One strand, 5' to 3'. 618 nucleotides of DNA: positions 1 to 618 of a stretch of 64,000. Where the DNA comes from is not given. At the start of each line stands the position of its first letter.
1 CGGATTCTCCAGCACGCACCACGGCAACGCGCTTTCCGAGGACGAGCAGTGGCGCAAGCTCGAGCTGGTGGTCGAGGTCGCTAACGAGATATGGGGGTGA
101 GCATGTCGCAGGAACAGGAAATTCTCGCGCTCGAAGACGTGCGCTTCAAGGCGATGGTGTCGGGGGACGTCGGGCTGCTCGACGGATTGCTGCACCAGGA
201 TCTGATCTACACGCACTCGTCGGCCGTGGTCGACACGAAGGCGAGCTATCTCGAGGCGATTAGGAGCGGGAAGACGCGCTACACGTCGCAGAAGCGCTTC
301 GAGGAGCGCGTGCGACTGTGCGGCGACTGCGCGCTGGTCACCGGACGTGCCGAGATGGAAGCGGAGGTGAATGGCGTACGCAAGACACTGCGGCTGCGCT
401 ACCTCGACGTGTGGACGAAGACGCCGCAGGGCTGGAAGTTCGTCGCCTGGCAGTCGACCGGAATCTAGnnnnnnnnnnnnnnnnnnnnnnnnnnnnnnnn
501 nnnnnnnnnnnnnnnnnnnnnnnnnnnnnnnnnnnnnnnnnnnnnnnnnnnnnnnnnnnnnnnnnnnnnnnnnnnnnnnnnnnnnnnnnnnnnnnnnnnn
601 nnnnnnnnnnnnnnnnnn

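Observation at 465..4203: Cytochrome c5 / hexahaem / 4x[4Fe-4S] / NrfD operon with no catalytic subunit, divergent from the Cyc2-like gene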

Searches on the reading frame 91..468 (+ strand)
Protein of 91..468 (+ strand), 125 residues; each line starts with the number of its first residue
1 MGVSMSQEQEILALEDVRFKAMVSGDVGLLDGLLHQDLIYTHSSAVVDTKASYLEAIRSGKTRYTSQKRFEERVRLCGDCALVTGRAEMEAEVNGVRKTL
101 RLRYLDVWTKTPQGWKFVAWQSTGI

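Call 4: search_protein_families(library=pfam, proteins=[window:91-468:+], max_evalue=0.01)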
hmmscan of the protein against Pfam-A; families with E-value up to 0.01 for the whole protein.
window:91-468:+ (125 aa): 4 families
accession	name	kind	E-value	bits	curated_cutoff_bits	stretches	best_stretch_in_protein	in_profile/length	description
PF14534.12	DUF4440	-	4.7e-23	82.1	25.2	1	11-116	1-106/107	Domain of unknown function (DUF4440)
PF08332.16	CaMKII_AD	-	5.9e-06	26.9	22.1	1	7-120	1-122/128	Calcium/calmodulin dependent protein kinase II association domain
PF13474.12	SnoaL_3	-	5.7e-05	23.9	22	1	19-121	9-115/121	SnoaL-like domain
PF12893.14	Lumazine_bd_2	-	0.002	19.3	22.1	1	8-90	3-91/116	Putative lumazine-binding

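Call 5: search_protein_families(library=ncbifam, proteins=[window:91-468:+], max_evalue=0.01)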
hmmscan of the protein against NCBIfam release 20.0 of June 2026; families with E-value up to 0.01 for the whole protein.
window:91-468:+ (125 aa): 0 families
